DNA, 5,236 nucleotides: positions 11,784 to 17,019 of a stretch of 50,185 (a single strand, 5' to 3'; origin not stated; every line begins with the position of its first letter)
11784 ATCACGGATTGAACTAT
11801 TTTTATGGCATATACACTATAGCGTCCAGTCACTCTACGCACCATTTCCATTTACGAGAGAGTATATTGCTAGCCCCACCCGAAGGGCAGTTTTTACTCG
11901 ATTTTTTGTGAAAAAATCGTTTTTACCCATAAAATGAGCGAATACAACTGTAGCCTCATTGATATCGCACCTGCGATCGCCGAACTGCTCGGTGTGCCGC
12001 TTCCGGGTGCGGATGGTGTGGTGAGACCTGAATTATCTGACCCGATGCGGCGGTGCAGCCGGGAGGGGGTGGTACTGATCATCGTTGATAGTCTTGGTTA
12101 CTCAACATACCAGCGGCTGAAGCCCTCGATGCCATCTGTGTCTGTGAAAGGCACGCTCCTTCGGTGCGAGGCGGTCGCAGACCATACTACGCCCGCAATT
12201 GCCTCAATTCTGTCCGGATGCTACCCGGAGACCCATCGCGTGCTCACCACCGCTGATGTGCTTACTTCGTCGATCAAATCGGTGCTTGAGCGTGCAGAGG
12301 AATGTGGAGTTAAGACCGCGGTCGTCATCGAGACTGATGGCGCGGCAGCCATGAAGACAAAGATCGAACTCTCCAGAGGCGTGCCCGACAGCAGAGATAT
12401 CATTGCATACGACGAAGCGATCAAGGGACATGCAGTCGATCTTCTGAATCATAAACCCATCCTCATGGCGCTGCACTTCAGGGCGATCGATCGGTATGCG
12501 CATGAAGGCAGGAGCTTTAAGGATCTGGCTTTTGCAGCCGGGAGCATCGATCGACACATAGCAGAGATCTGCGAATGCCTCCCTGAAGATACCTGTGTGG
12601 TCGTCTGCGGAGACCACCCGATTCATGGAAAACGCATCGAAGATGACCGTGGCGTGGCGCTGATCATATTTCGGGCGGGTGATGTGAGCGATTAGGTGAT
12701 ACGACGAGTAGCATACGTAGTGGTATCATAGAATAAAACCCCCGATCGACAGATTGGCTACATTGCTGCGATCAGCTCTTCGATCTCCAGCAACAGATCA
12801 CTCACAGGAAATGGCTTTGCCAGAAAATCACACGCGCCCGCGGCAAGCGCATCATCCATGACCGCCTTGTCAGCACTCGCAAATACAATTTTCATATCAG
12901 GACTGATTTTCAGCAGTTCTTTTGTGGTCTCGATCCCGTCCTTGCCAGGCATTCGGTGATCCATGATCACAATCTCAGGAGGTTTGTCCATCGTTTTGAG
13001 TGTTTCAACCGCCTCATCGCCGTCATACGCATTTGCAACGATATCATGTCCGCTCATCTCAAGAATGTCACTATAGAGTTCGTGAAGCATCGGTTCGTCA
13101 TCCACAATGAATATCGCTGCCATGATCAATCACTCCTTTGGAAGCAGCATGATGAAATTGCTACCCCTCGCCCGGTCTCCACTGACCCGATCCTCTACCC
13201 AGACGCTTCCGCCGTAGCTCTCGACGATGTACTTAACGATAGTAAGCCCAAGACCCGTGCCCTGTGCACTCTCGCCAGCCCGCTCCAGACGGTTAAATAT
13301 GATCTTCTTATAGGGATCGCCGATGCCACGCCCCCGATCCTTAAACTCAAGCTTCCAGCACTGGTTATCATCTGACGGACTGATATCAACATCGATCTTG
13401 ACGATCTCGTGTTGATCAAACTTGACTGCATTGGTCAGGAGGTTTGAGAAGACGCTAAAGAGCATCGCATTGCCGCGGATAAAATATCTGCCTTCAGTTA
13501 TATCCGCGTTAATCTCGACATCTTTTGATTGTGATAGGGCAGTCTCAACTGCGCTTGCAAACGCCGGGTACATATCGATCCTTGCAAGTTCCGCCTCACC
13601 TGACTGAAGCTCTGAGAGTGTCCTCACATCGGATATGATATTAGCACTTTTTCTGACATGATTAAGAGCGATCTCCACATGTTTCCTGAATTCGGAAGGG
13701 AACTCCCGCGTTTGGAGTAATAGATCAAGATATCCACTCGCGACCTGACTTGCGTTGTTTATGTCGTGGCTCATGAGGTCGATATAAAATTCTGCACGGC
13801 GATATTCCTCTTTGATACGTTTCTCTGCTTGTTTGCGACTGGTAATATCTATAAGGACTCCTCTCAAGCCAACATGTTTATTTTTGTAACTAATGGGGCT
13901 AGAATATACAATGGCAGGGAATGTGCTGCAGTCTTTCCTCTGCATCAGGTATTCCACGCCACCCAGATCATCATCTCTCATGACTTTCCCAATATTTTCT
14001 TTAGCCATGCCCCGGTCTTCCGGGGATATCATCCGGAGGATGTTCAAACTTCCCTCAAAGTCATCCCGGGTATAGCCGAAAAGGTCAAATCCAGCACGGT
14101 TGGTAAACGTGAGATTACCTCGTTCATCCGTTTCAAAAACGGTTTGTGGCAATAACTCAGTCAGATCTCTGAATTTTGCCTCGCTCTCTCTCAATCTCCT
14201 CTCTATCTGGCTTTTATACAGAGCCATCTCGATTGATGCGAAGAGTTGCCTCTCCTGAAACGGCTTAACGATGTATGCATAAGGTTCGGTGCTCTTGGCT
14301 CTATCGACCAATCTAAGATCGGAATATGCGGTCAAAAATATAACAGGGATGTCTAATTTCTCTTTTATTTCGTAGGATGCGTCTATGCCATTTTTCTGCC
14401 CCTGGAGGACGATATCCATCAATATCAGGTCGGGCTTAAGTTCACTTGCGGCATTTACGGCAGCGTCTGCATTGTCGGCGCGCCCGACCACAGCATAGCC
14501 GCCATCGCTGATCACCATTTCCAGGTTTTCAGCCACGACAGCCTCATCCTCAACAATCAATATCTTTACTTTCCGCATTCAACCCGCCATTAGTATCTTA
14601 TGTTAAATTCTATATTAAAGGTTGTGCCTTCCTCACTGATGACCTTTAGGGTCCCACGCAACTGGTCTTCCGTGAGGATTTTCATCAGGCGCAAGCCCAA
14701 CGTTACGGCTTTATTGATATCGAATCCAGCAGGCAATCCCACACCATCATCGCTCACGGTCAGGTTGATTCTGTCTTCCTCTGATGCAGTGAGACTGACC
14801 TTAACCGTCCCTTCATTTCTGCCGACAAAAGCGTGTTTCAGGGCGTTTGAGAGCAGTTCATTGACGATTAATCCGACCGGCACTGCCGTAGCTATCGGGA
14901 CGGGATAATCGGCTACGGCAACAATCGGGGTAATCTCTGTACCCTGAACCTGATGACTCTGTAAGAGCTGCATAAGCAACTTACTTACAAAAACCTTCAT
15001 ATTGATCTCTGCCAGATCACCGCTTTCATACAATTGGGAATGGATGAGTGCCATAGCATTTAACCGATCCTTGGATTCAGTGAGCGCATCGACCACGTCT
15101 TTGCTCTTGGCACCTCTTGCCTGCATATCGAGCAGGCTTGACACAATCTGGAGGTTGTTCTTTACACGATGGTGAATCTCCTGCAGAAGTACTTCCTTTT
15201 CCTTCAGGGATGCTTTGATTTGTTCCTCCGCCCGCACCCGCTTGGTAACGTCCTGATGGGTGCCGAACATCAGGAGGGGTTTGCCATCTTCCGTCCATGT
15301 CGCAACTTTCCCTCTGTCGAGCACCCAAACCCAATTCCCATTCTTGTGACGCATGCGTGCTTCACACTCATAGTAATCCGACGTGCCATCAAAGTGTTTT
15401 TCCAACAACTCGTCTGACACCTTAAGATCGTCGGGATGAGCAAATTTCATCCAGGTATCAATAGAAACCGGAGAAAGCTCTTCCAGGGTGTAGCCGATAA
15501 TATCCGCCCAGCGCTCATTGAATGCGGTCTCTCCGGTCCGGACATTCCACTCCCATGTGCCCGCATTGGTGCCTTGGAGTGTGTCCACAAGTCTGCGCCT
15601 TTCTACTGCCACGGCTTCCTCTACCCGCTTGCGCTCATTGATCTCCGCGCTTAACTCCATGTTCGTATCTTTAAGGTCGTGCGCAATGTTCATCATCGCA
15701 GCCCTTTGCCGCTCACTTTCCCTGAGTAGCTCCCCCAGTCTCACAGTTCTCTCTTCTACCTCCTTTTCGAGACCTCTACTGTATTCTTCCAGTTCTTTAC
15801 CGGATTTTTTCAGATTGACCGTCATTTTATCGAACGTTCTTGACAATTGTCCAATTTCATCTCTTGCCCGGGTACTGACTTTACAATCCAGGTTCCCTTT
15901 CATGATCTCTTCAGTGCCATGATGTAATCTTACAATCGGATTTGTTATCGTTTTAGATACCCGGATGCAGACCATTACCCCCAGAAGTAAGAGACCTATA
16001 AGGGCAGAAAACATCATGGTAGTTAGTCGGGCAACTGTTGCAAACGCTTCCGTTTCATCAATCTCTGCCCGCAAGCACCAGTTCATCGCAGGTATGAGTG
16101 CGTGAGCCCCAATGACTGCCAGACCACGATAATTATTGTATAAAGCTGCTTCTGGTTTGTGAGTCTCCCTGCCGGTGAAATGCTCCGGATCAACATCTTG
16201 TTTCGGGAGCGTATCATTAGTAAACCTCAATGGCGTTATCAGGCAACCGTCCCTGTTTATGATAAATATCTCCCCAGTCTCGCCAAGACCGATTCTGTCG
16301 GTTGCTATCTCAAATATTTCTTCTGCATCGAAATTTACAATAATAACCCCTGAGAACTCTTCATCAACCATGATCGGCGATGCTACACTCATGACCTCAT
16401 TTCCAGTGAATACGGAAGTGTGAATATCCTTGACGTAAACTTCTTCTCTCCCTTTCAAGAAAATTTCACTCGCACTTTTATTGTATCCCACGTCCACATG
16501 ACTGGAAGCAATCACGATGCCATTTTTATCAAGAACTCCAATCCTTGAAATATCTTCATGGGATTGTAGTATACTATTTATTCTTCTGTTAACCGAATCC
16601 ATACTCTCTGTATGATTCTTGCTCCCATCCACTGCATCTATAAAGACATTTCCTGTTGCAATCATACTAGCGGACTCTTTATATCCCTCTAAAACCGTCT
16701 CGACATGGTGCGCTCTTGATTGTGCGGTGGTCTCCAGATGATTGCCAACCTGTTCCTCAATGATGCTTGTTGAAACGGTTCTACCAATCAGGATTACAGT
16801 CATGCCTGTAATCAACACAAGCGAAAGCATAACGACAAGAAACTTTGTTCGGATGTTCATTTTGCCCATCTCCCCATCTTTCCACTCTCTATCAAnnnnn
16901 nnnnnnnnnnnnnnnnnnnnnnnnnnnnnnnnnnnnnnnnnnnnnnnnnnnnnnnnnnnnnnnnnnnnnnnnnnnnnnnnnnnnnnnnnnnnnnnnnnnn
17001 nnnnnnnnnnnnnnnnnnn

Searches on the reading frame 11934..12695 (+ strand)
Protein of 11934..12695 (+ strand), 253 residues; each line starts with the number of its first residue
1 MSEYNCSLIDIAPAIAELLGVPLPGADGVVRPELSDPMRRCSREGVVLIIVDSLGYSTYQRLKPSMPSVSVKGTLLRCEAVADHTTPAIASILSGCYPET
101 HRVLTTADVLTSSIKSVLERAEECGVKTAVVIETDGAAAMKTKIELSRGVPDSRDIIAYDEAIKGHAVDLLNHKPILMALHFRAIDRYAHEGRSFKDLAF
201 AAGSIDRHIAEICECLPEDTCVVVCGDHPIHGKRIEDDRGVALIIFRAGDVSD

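Call 10: search_protein_families(library=pfam, proteins=[window:11934-12695:+], max_evalue=0.001)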
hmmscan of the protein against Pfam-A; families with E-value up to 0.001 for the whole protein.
window:11934-12695:+ (253 aa): 3 families
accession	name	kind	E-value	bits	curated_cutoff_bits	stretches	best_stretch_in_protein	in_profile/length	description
PF01663.27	Phosphodiest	-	5.1e-07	30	23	1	46-228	1-219/342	Type I phosphodiesterase / nucleotide pyrophosphatase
PF01676.23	Metalloenzyme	-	1.9e-06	28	24.3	1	143-229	98-201/252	Metalloenzyme superfamily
PF00884.28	Sulfatase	-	3.4e-05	23.8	25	1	46-180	3-169/301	Sulfatase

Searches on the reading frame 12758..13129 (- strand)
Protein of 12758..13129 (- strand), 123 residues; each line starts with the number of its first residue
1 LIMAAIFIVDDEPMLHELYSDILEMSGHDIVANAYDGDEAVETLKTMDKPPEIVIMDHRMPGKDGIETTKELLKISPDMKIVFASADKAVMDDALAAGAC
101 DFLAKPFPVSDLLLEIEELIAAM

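Call 77: search_protein_families(library=pfam, proteins=[window:12758-13129:-], max_evalue=0.01)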
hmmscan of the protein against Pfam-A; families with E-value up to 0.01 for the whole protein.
window:12758-13129:- (123 aa): 1 family
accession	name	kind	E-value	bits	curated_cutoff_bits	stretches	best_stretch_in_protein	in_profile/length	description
PF00072.30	Response_reg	-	6.3e-25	87.9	30.2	1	6-116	1-110/111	Response regulator receiver domain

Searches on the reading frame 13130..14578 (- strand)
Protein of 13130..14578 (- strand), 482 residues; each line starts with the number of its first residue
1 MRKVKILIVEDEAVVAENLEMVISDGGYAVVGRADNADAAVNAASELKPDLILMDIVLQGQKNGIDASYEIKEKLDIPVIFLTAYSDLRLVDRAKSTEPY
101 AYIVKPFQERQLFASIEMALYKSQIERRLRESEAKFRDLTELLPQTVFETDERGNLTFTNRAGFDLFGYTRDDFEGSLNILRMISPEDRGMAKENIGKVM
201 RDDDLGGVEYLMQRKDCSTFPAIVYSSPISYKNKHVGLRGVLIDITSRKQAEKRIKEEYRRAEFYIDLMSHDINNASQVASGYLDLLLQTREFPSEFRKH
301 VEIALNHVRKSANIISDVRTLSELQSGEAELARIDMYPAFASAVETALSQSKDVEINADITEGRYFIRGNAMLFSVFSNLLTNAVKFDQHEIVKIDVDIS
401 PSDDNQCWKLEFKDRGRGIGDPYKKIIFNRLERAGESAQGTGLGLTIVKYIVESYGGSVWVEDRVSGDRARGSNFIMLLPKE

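Call 10: search_protein_families(library=pfam, proteins=[window:13130-14578:-], max_evalue=0.001)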
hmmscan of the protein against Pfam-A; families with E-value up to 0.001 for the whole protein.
window:13130-14578:- (482 aa): 8 families
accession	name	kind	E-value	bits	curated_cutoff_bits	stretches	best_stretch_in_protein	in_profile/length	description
PF00072.30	Response_reg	-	1.5e-21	77.1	30.2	1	6-116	1-110/111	Response regulator receiver domain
PF02518.31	HATPase_c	-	4.1e-18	66.3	26.4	1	373-481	6-109/111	Histidine kinase-, DNA gyrase B-, and HSP90-like ATPase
PF13426.13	PAS_9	-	2.8e-09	37.6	27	1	146-246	3-102/103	PAS domain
PF08447.18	PAS_3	-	2.1e-07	31.5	25.6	1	158-238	3-85/89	PAS fold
PF00512.31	HisKA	-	7.7e-06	26.3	26.9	1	269-327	9-66/66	His Kinase A (phospho-acceptor) domain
PF13188.13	PAS_8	-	2.7e-05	24.3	21.8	1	134-192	1-57/65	PAS domain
PF00989.32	PAS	-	8.4e-05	23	22.6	1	136-189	3-55/113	PAS fold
PF14501.12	HATPase_c_5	-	0.00026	21.3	22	0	373-462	6-89/102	GHKL domain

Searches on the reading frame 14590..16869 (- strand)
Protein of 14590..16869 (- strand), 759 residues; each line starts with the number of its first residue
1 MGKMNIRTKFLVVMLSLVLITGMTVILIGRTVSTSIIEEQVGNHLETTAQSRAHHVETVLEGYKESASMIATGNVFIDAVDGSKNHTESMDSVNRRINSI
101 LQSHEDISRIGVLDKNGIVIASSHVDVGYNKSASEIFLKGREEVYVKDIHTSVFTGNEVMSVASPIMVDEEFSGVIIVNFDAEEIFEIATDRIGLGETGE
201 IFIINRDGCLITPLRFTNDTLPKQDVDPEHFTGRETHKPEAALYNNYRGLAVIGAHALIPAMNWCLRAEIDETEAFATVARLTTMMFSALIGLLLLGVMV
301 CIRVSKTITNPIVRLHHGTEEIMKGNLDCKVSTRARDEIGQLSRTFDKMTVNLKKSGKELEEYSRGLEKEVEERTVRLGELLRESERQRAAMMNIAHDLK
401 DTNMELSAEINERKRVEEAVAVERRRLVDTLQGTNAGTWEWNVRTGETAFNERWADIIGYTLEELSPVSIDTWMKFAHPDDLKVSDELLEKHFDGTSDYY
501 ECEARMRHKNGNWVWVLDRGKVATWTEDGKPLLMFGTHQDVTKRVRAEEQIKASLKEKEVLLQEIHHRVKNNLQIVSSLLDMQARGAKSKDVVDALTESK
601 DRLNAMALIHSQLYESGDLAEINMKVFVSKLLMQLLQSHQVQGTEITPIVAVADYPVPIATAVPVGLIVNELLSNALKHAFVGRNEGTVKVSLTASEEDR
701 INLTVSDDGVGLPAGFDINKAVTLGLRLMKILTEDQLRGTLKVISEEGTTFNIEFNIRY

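Call 11: search_protein_families(library=pfam, proteins=[window:14590-16869:-], max_evalue=0.001)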
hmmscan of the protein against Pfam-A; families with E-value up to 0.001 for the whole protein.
window:14590-16869:- (759 aa): 8 families
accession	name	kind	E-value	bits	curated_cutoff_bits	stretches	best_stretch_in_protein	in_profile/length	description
PF07568.18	HisKA_2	-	1.7e-26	92.5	22.3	1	564-638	1-75/76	Histidine kinase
PF02743.24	dCache_1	-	7.9e-25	88.2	45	1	36-211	2-180/240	Cache domain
PF08447.18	PAS_3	-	2.9e-20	72.8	25.6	1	450-538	4-89/89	PAS fold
PF02518.31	HATPase_c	-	9.3e-13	49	26.4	1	665-755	6-107/111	Histidine kinase-, DNA gyrase B-, and HSP90-like ATPase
PF00672.30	HAMP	-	1.4e-10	41.8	25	1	304-354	2-52/53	HAMP domain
PF07536.20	HWE_HK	-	6.9e-09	36.8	22.8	1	564-630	1-64/83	HWE histidine kinase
PF13581.12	HATPase_c_2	-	6e-06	26.7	27.4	1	658-713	25-79/127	Histidine kinase-like ATPase domain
PF13426.13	PAS_9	-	0.00072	20.2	27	0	449-543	15-103/103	PAS domain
